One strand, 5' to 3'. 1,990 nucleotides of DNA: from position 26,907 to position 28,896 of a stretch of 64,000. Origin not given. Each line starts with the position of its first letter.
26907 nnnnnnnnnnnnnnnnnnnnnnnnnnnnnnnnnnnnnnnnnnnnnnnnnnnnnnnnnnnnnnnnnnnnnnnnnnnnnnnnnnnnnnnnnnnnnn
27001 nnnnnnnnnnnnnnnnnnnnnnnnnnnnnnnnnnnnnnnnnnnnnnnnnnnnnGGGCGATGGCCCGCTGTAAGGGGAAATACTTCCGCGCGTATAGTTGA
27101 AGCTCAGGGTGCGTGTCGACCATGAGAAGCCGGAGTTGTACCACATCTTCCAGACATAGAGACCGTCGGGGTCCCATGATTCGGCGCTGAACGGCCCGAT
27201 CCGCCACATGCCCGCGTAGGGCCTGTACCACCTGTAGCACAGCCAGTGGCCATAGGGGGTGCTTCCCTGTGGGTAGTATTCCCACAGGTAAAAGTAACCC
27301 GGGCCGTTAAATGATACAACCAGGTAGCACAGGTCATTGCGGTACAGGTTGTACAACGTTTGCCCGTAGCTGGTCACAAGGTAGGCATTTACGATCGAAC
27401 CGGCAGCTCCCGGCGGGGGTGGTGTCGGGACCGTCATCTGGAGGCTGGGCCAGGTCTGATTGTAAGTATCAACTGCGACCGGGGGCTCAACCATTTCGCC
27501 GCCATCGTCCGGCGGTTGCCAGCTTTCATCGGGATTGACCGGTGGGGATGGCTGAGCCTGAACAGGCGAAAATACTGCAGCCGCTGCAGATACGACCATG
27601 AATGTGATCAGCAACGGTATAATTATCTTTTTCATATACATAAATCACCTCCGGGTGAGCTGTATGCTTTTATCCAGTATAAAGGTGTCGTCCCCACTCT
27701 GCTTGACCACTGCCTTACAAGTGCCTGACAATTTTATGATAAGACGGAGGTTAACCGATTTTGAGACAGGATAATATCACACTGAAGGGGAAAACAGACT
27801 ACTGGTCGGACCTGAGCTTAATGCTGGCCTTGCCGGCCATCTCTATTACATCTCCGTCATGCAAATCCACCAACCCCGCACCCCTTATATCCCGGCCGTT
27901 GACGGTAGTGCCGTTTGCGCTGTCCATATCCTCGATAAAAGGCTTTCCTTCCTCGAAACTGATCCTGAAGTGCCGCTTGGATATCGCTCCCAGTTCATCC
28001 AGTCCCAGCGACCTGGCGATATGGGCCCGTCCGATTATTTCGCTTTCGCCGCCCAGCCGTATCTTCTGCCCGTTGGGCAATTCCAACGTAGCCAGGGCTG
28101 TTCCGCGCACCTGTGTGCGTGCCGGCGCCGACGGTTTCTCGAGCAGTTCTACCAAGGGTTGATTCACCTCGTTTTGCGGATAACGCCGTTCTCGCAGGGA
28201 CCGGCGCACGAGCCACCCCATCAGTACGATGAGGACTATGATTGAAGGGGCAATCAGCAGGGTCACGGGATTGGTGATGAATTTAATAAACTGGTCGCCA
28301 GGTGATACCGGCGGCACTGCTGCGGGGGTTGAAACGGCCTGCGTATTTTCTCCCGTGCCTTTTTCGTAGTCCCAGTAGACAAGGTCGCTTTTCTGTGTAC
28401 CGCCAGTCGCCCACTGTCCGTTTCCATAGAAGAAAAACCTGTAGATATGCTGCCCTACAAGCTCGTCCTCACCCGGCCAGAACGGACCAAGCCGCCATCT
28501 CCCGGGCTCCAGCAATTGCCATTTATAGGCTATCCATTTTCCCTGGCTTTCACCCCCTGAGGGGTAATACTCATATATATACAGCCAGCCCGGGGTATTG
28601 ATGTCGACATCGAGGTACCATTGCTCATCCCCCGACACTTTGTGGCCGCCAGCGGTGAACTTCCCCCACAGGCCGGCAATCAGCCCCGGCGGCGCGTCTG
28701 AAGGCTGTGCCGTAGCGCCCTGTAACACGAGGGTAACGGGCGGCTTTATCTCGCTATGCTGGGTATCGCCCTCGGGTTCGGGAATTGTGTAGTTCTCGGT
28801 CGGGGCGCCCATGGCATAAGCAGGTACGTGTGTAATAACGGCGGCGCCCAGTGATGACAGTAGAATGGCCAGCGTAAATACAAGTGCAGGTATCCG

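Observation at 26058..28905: Shared aromatic-rich ectodomain in two of the membrane FHA paralogs; candidate novel sensor domain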

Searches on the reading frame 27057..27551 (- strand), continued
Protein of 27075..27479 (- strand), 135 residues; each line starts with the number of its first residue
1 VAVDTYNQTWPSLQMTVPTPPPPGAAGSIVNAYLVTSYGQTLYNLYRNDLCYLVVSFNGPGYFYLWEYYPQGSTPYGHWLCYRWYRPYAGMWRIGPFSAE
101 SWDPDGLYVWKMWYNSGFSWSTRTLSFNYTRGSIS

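Call 38: find_homologous_proteins(query=A3, max_evalue=0.001)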
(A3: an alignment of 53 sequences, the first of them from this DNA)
Query A3 (53 sequences) (165 aa, profile of the alignment): 26 proteins with E <= 0.001 among 823 candidates.
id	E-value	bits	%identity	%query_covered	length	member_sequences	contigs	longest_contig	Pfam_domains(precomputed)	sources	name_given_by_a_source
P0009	3.6e-51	191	30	63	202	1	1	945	-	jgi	-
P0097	1.3e-50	189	30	56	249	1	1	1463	-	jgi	-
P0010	1.2e-48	183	29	80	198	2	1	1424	-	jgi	jgi:hypothetical protein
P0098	2.9e-46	175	30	81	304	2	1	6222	-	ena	-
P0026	1.3e-44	169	43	44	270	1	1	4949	-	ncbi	-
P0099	4.3e-42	161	37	49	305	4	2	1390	PF00498.32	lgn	-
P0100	2.4e-41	159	28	69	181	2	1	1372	-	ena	-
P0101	3.1e-41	159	43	41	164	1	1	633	-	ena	-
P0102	6.4e-41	157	69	93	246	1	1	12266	-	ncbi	ncbi:hypothetical protein ACFLTN_06010 [Chloroflexota bacterium]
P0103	2.9e-40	155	72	95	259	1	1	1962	-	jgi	-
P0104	3.1e-40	155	71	95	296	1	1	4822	-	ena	-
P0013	4.0e-39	152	61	97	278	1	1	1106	-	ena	-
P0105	2.4e-36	143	70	96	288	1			-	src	-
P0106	8.1e-35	138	32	43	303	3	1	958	PF00498.32,PF16697.11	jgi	jgi:hypothetical protein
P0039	1.4e-34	137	31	73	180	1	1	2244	-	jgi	jgi:hypothetical protein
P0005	3.7e-25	106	66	75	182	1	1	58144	-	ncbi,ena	-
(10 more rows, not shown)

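Call 41: search_protein_families(library=pfam, alignment_id=A3, max_evalue=5)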
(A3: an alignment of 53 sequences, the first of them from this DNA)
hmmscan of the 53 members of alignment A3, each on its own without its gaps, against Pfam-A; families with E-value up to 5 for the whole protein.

A. member 1, seq(165 aa): 0 families

B. families by the number of members that match (of 53 scanned): 13 families
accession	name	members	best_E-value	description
PF13964.12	Kelch_6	2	0.0045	Kelch motif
PF07081.18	DUF1349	1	0.0074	Protein of unknown function (DUF1349)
PF18429.6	DUF5609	1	0.021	Domain of unknown function (DUF5609)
PF06006.17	DUF905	1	0.049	Bacterial protein of unknown function (DUF905)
PF24750.1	b-prop_At3g26010-like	1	0.07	F-box protein At3g26010-like, beta-propeller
PF13160.11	DUF3995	1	0.093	Protein of unknown function (DUF3995)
PF13681.11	PilX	1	0.12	Type IV pilus assembly protein PilX C-term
PF14326.11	DUF4384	1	0.15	Domain of unknown function (DUF4384)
PF06832.18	BiPBP_C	1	0.16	Penicillin-Binding Protein C-terminus Family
PF16248.10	DUF4905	1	0.21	Domain of unknown function (DUF4905)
PF10667.14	DUF2486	1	0.24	Protein of unknown function (DUF2486)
PF05620.16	TMEM208_SND2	1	4.8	SRP-independent targeting protein 2/TMEM208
PF11526.13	Pfc11_Clp1_ID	1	4.9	Pcf11, Clp1-interaction domain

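Call 42: search_protein_families(library=ncbifam, alignment_id=A3, max_evalue=5)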
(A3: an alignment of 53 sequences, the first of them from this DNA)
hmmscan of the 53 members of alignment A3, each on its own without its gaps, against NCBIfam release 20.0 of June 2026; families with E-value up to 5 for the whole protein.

A. member 1, seq(165 aa): 0 families

B. families by the number of members that match (of 53 scanned): 1 family
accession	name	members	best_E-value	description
TIGR03715.1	KxYKxGKxW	1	0.089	KxYKxGKxW signal peptide domain-containing protein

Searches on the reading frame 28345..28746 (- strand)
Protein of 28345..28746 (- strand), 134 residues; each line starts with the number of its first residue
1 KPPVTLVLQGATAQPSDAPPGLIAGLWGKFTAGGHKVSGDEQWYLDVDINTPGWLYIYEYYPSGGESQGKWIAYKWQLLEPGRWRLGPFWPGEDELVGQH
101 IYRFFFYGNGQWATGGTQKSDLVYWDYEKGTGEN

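Call 6: search_protein_families(library=pfam, proteins=[window:28345-28746:-], max_evalue=10)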
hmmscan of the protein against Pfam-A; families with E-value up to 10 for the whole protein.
seq(134 aa): 0 families

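Call 9: find_homologous_proteins(query=window:28345-28746:-, max_evalue=0.01)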
Query seq(134 aa) (134 aa): 2 proteins with E <= 0.01 among 6 candidates.
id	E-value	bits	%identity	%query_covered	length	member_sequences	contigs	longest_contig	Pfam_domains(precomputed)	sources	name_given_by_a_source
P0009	2.5e-59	218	72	100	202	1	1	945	-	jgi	-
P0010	1.3e-55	206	66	99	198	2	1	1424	-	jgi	jgi:hypothetical protein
